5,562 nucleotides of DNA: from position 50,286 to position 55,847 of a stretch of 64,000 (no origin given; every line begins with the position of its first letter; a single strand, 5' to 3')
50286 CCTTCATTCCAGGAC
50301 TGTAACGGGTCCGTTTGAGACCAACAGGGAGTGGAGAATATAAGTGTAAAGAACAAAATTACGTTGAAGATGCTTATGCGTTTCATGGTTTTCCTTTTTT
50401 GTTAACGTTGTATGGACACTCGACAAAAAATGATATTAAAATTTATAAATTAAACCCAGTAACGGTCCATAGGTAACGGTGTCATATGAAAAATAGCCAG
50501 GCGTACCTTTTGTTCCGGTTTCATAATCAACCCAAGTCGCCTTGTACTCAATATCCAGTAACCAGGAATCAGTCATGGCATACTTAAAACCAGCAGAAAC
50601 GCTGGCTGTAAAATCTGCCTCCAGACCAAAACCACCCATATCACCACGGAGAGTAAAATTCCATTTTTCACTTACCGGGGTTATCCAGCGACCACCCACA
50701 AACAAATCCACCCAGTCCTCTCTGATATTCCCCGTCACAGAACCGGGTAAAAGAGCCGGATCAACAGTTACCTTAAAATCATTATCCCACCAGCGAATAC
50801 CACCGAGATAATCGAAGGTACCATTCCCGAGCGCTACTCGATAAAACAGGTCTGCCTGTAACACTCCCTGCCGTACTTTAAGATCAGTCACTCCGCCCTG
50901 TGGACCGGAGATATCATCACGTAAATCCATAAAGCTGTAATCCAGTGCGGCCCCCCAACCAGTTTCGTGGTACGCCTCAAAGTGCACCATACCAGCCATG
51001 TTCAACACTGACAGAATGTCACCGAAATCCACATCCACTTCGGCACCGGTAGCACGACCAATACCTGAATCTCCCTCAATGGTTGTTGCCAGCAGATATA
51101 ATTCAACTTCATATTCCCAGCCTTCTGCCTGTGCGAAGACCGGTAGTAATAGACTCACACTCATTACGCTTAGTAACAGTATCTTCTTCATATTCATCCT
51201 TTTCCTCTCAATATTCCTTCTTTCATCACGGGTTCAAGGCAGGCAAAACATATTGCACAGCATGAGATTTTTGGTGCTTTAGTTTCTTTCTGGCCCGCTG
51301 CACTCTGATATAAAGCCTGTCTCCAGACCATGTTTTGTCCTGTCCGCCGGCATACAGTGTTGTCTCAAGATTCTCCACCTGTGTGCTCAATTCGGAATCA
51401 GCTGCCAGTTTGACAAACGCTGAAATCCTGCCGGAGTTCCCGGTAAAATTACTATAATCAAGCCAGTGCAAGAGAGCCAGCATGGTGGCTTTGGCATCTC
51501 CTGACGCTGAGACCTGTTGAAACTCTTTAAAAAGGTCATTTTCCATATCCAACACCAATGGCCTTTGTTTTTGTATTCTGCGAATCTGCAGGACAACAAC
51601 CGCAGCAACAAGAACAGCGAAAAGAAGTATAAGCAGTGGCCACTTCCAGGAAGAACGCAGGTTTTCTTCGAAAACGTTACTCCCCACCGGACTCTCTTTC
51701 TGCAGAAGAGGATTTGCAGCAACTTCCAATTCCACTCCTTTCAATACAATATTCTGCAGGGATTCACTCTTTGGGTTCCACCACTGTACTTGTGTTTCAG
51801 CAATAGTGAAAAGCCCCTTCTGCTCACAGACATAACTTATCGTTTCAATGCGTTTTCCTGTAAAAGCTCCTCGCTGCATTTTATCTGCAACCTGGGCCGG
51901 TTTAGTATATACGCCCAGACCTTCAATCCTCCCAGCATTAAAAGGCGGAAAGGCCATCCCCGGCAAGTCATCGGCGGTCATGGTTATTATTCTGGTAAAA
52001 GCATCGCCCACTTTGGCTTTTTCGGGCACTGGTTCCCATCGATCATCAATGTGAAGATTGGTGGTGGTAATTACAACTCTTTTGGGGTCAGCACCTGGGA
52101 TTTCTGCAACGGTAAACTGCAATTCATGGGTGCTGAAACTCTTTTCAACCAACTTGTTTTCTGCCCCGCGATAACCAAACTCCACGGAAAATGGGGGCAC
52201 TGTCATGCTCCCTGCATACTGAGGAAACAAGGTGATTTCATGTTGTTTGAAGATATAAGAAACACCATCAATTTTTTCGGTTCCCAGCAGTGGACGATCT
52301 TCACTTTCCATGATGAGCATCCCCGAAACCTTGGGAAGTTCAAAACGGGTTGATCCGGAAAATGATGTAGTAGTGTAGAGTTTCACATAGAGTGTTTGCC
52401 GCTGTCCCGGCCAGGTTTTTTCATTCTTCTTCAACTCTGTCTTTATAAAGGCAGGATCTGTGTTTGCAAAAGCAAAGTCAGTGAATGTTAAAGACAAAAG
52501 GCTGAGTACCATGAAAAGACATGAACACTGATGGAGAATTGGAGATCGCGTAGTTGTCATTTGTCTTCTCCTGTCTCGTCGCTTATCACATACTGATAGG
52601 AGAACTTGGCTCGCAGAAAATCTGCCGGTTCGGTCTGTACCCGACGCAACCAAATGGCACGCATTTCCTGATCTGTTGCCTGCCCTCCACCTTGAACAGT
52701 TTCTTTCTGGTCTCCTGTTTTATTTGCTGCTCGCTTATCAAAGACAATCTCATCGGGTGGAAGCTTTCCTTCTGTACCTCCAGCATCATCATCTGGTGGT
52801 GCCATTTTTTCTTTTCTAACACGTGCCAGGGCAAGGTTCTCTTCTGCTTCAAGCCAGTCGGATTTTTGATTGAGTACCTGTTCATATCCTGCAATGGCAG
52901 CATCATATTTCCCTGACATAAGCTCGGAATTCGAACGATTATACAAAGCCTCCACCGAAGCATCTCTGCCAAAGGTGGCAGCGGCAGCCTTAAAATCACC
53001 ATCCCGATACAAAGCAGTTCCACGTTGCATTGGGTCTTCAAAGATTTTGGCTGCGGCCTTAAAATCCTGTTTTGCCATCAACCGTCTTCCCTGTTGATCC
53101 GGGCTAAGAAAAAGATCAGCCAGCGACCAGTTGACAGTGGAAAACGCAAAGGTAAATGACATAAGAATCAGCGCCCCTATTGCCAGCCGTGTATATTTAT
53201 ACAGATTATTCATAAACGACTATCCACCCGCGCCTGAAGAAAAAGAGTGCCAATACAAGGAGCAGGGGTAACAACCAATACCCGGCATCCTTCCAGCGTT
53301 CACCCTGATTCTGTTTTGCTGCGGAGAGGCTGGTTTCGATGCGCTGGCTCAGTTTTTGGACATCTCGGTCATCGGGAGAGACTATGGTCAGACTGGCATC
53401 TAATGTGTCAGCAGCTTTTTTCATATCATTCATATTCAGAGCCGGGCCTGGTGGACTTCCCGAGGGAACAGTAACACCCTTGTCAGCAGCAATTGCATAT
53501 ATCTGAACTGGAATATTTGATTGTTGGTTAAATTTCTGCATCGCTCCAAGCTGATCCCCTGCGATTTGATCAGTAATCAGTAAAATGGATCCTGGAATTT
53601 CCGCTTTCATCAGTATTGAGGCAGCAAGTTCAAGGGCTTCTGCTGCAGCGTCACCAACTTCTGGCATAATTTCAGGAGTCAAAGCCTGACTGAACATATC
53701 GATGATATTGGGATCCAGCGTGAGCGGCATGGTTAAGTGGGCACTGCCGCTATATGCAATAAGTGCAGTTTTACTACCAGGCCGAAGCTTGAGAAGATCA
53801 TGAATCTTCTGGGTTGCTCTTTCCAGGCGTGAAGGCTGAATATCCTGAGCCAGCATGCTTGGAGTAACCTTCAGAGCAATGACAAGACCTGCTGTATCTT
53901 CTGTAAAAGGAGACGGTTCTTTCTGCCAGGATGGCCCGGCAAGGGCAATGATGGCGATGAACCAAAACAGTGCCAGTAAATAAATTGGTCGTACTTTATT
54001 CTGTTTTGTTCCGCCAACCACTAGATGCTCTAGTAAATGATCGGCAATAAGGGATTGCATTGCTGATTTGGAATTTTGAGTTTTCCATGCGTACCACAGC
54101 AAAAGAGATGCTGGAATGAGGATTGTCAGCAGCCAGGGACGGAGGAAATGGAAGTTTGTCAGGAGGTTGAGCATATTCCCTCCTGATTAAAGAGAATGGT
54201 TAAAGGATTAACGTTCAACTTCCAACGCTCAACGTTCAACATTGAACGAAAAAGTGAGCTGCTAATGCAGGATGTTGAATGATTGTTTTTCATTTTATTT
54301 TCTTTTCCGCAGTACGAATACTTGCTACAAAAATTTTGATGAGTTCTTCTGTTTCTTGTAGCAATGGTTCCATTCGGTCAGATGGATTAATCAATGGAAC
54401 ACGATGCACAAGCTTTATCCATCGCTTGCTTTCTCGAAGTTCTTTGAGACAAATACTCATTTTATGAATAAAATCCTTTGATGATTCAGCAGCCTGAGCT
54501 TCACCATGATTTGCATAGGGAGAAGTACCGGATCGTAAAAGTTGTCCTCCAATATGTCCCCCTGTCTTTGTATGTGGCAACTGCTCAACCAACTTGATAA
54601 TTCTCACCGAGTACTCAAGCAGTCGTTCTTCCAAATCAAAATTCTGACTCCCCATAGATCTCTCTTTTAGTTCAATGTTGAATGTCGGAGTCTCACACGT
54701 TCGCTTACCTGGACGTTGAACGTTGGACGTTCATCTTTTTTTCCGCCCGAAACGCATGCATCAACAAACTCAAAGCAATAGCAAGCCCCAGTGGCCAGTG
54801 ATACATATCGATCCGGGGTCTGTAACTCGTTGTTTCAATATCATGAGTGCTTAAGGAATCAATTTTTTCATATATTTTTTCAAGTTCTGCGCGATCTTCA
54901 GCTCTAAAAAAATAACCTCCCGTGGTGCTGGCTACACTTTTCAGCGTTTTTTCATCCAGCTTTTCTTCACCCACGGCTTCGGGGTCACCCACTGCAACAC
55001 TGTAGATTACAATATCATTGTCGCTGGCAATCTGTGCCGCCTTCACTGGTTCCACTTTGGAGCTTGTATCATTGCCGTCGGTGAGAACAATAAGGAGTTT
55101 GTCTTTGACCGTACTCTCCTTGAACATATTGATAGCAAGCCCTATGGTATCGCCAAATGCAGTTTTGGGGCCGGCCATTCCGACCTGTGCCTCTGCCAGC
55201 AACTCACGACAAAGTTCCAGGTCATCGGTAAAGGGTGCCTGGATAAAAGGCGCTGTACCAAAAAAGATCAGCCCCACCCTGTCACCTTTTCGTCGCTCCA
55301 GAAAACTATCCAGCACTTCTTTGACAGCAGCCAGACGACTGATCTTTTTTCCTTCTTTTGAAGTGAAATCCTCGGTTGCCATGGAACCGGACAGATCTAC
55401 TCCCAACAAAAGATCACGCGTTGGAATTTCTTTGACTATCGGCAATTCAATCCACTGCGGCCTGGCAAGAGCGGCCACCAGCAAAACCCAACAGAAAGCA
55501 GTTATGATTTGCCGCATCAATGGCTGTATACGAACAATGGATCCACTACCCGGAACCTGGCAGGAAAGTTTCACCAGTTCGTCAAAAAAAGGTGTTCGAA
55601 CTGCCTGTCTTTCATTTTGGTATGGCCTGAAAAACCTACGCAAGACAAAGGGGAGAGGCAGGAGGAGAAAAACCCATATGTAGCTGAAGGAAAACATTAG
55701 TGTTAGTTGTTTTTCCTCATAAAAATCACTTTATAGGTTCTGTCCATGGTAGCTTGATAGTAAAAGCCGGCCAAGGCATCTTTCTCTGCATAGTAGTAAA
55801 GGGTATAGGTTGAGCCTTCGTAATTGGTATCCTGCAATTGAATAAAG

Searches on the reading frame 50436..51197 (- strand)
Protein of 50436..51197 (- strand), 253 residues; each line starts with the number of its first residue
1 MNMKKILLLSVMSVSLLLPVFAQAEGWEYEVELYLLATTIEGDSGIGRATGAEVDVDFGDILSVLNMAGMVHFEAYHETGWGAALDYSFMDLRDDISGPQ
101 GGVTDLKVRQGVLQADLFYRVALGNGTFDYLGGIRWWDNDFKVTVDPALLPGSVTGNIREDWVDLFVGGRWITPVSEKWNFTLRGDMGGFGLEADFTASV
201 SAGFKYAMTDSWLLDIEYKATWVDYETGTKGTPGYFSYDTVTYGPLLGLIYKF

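Call 50: search_protein_families(library=pfam, proteins=[window:50436-51197:-], max_evalue=0.00001)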
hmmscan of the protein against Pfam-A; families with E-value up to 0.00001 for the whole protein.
window:50436-51197:- (253 aa): 1 family
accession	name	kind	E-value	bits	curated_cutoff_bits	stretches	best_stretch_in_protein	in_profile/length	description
PF13505.12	OMP_b-brl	-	4.3e-07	30.7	28.7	1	9-232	4-158/175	Outer membrane protein beta-barrel domain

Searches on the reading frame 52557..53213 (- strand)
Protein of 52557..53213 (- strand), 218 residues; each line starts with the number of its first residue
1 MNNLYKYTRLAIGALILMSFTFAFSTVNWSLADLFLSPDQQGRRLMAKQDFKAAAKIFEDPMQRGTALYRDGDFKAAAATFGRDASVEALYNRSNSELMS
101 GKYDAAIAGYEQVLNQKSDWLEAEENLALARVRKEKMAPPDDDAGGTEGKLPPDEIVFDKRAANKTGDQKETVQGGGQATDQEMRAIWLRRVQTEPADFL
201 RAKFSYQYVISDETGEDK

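Call 50: search_protein_families(library=pfam, proteins=[window:52557-53213:-], max_evalue=0.00001)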
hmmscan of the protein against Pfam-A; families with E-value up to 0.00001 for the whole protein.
window:52557-53213:- (218 aa): 1 family
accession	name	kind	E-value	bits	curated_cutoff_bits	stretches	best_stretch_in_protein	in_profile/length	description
PF07719.23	TPR_2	-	9.1e-07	29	27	0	88-115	2-29/34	Tetratricopeptide repeat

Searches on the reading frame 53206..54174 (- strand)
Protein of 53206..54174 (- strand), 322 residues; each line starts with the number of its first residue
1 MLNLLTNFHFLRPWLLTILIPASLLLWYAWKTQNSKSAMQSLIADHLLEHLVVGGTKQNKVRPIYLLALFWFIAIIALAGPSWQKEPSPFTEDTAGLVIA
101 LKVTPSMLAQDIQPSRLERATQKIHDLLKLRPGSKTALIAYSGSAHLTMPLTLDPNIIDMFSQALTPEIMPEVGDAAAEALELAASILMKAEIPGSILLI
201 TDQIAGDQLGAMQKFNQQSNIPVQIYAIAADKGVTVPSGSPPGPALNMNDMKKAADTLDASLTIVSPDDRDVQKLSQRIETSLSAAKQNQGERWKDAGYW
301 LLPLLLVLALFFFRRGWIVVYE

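Call 50: search_protein_families(library=pfam, proteins=[window:53206-54174:-], max_evalue=0.00001)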
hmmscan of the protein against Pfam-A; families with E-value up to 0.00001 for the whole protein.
window:53206-54174:- (322 aa): 1 family
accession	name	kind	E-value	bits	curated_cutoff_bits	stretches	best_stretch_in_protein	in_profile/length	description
PF13519.12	VWA_2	-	2.9e-12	47.6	27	1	97-203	1-106/107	von Willebrand factor type A domain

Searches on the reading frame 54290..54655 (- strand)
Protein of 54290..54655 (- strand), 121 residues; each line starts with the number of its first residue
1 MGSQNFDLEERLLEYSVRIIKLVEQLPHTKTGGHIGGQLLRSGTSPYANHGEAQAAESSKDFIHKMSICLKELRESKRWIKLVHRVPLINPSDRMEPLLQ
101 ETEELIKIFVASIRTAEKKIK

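Call 50: search_protein_families(library=pfam, proteins=[window:54290-54655:-], max_evalue=0.00001)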
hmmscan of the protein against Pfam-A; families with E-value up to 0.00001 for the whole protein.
window:54290-54655:- (121 aa): 1 family
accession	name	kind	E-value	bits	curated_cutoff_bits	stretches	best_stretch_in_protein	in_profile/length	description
PF05635.17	23S_rRNA_IVP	-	5.6e-14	52.7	33.8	1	12-108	9-103/106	23S rRNA-intervening sequence protein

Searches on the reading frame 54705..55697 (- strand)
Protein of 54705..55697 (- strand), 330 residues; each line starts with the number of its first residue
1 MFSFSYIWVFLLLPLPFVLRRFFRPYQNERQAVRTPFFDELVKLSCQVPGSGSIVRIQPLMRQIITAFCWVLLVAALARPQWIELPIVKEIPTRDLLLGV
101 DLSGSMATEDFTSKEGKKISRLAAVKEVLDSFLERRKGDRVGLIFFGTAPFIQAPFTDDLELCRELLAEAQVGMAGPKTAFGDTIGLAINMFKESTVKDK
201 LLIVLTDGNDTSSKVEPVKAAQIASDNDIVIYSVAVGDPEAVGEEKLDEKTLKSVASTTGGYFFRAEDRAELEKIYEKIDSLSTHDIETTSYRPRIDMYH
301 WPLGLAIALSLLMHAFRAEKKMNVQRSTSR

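Call 50: search_protein_families(library=pfam, proteins=[window:54705-55697:-], max_evalue=0.00001)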
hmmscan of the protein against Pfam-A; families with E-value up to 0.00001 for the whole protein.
window:54705-55697:- (330 aa): 3 families
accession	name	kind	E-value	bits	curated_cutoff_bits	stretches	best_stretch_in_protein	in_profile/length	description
PF00092.34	VWA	-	2.1e-18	67.6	23.8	1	95-277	1-173/174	von Willebrand factor type A domain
PF13519.12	VWA_2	-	5.4e-13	49.9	27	1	100-208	5-106/107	von Willebrand factor type A domain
PF01882.25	DUF58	-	9.2e-07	28.7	23.4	1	95-239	37-171/216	Protein of unknown function DUF58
